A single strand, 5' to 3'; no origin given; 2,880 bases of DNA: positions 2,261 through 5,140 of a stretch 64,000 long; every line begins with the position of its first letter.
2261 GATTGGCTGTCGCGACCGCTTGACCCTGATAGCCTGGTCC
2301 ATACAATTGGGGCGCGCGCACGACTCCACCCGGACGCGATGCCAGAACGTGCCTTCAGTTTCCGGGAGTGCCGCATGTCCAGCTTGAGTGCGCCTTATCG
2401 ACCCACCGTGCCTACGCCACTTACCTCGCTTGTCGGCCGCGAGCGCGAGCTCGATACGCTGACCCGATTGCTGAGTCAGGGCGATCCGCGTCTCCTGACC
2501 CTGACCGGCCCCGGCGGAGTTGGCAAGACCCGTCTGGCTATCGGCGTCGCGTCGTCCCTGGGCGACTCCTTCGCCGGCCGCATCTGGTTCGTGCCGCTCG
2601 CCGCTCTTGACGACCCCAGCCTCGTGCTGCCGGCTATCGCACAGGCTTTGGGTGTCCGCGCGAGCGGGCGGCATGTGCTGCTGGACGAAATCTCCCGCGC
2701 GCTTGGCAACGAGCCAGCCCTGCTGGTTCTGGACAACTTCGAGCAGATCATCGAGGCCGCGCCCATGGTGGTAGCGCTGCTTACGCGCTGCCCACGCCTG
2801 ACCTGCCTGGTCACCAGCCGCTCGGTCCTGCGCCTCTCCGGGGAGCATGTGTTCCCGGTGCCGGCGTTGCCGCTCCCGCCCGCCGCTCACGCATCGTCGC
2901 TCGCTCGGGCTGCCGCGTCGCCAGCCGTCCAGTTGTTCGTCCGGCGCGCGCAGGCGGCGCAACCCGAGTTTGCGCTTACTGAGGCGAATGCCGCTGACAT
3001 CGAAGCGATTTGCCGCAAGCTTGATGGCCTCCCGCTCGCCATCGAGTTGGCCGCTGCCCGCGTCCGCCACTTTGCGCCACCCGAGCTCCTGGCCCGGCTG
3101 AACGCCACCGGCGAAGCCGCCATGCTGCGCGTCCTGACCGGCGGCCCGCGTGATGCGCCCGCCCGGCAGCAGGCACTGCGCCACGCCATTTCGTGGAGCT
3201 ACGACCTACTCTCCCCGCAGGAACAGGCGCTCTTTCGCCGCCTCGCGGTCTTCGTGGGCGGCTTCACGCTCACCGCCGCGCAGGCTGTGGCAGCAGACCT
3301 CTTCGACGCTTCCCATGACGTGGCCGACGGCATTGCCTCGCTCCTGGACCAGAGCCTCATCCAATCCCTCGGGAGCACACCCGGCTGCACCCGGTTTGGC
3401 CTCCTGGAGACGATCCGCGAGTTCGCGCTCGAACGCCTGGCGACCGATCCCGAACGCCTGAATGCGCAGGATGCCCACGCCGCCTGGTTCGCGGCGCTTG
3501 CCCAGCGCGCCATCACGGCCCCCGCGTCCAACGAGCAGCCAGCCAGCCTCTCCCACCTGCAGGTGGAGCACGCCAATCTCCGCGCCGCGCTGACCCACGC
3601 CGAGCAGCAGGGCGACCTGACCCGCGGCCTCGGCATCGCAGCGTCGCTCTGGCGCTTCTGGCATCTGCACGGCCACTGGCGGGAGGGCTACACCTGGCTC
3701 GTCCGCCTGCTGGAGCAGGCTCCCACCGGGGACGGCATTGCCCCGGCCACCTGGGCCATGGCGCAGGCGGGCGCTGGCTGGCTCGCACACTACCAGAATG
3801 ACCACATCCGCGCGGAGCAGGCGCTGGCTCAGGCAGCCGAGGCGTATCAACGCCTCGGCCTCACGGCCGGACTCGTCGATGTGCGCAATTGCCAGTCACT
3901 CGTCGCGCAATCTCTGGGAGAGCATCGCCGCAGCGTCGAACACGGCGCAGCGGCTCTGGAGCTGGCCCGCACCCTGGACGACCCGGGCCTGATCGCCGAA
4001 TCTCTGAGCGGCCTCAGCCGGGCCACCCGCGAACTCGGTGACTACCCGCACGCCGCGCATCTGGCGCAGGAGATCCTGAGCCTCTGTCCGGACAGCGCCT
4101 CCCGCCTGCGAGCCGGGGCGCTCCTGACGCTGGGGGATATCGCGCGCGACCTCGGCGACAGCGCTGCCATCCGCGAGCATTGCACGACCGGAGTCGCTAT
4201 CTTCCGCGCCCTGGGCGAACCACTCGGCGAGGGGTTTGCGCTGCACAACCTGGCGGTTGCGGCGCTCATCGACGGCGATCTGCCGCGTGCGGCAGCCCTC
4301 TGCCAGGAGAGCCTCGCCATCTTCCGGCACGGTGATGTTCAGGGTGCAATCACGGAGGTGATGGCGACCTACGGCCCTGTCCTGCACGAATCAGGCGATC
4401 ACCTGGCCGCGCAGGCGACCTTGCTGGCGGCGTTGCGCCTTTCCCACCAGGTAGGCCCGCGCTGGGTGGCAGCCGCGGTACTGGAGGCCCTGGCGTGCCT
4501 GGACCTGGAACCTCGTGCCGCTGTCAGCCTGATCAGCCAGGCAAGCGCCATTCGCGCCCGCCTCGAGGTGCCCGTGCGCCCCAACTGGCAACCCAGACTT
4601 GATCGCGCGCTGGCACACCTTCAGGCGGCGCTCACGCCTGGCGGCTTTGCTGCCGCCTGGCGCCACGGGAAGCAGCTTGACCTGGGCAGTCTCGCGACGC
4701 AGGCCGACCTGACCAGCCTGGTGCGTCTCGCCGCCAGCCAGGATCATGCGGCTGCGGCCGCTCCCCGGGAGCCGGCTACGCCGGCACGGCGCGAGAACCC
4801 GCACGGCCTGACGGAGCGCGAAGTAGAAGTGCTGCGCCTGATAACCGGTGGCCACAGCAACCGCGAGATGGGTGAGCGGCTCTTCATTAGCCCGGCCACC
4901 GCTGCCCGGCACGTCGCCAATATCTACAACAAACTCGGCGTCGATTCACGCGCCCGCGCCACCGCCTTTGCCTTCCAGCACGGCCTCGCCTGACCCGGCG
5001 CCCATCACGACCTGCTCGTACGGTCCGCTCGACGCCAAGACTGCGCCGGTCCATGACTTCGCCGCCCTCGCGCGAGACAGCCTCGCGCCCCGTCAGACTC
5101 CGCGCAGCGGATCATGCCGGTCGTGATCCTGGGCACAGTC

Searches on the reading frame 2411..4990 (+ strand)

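Call 79: search_protein_families(library=pfam, proteins=[window:2411-4990:+], max_evalue=0.01)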
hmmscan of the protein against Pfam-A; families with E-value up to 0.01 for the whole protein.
window:2411-4990:+ (860 aa): 10 families
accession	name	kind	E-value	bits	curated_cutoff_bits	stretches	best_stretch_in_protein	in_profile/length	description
PF00196.25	GerE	-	3.7e-15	55.7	23.5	1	800-854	3-57/57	Bacterial regulatory proteins, luxR family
PF13424.12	TPR_12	-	1.6e-14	54.3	30.1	2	496-559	10-75/77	Tetratricopeptide repeat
PF13191.12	AAA_16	-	2.9e-09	38.1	32.6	1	7-129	2-160/167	AAA ATPase domain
PF00931.28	NB-ARC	-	5.5e-09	36.1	23.5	1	12-216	3-203/248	NB-ARC domain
PF17874.7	TPR_MalT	-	3.8e-08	33.4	45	1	543-694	15-169/336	MalT-like TPR region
PF13401.12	AAA_22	-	2.2e-07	31.7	27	1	26-115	5-97/130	AAA domain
PF01637.24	ATPase_2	-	0.00012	22.4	33.2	1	8-65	2-59/225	ATPase domain predominantly from Archaea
PF07719.23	TPR_2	-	0.00077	19.8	27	0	609-638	2-31/34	Tetratricopeptide repeat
PF13374.12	TPR_10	-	0.0074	16.7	27.5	0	610-639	4-33/42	Tetratricopeptide repeat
PF13481.12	AAA_25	-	0.0086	16.2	27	0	28-56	35-60/195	AAA domain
